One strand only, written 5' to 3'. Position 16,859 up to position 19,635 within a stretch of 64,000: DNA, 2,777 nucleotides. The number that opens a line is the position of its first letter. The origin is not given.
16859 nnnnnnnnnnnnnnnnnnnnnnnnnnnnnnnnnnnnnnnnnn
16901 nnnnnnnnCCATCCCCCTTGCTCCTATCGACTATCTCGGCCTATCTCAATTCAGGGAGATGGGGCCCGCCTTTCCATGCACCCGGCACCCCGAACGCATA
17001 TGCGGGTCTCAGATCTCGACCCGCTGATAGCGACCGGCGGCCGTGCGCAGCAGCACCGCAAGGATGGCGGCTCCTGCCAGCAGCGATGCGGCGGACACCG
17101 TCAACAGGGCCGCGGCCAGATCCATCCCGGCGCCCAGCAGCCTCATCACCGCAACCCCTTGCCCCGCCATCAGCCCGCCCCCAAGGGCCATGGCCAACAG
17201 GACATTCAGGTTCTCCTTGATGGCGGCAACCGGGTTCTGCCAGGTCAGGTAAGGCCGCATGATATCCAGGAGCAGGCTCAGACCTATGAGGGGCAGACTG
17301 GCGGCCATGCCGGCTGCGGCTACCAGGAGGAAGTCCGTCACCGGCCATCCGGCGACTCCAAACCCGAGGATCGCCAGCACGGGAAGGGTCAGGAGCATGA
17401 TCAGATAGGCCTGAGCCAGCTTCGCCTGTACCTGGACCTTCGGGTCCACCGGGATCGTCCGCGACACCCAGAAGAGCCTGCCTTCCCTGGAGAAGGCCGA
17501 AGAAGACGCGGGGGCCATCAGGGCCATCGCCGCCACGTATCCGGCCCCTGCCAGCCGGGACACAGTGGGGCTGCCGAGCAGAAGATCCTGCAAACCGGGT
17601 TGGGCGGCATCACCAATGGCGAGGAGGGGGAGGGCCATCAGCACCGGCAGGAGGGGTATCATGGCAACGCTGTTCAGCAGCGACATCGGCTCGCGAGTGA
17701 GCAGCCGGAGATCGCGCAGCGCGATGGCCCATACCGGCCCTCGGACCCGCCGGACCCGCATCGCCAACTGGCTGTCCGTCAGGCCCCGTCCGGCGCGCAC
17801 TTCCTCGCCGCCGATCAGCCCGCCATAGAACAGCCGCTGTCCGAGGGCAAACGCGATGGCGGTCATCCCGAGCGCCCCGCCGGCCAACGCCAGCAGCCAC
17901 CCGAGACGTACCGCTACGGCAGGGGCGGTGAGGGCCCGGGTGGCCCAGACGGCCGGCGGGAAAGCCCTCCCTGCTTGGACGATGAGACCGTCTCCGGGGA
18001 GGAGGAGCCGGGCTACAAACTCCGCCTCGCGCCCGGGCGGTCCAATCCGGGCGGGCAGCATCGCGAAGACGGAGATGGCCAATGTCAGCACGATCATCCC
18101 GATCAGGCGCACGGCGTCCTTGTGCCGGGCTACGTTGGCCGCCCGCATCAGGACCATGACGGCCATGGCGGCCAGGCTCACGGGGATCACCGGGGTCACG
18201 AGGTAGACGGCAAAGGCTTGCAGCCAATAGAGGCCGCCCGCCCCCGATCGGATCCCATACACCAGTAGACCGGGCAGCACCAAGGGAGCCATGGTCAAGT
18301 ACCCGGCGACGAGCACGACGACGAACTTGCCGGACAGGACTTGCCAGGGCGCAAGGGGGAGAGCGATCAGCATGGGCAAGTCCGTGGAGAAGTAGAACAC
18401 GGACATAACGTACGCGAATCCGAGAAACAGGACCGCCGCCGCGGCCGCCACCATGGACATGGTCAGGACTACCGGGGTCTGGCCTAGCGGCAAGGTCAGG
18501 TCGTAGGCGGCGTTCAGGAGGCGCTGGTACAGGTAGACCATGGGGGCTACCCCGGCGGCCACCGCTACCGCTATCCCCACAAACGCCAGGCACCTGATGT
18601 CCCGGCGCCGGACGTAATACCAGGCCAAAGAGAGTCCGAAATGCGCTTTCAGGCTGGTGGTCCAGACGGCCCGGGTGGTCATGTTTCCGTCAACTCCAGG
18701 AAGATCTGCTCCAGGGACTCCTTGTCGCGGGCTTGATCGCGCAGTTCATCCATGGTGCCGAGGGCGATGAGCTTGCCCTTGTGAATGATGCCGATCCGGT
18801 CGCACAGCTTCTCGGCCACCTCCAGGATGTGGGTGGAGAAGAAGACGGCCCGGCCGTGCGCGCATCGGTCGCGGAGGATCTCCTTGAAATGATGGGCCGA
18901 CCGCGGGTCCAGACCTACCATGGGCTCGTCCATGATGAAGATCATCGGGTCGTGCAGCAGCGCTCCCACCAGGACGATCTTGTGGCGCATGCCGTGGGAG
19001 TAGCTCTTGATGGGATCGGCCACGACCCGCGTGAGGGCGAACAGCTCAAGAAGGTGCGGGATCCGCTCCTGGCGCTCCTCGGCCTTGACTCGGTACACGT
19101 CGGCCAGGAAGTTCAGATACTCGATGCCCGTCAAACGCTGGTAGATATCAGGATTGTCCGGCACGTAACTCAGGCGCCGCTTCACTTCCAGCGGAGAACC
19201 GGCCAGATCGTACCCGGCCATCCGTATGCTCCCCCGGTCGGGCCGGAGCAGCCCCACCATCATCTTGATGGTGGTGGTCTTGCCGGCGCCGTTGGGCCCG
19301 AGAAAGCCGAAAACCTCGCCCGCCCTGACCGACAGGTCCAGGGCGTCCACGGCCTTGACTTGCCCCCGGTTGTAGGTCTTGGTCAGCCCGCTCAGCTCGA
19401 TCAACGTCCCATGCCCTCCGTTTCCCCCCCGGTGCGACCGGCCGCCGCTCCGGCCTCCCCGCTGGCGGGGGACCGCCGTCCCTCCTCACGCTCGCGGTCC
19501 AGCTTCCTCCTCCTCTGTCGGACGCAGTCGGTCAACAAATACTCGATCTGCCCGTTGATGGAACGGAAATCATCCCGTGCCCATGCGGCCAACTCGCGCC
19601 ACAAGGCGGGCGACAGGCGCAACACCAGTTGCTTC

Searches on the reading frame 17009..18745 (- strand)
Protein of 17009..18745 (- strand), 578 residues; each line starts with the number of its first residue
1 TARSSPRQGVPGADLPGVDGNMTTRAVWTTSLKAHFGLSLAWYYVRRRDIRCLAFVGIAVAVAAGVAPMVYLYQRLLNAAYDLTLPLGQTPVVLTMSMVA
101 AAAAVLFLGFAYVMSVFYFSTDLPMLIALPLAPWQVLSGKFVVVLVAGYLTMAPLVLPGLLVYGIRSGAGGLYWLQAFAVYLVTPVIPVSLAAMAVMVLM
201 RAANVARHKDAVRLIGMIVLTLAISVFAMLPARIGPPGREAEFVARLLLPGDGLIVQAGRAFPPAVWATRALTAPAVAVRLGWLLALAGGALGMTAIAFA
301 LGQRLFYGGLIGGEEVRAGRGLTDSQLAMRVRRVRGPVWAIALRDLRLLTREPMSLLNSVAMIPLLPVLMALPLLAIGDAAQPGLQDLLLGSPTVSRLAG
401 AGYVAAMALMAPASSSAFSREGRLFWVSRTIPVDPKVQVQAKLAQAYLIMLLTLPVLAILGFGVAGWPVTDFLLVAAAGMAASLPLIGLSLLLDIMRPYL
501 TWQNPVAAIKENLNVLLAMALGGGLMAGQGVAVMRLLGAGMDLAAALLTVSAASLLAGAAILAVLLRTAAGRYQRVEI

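Call 56: search_protein_families(library=pfam, proteins=[window:17009-18745:-], max_evalue=0.00001)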
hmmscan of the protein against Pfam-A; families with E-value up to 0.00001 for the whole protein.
window:17009-18745:- (578 aa): 1 family
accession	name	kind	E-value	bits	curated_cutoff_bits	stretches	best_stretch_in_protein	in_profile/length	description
PF16949.11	ABC_tran_2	-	1.3e-15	57.7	25.7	1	77-505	32-462/542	Putative ATP-binding cassette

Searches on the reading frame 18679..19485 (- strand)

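Call 55: search_protein_families(library=pfam, proteins=[window:18679-19485:-], max_evalue=0.00001)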
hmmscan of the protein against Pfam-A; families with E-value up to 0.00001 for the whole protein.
window:18679-19485:- (268 aa): 2 families
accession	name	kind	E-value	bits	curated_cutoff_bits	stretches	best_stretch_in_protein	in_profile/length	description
PF00005.33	ABC_tran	-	6.2e-25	88.8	25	1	47-189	2-136/137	ABC transporter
PF13304.12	AAA_21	-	3.5e-10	40.9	27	1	155-222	231-301/304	AAA domain, putative AbiEii toxin, Type IV TA system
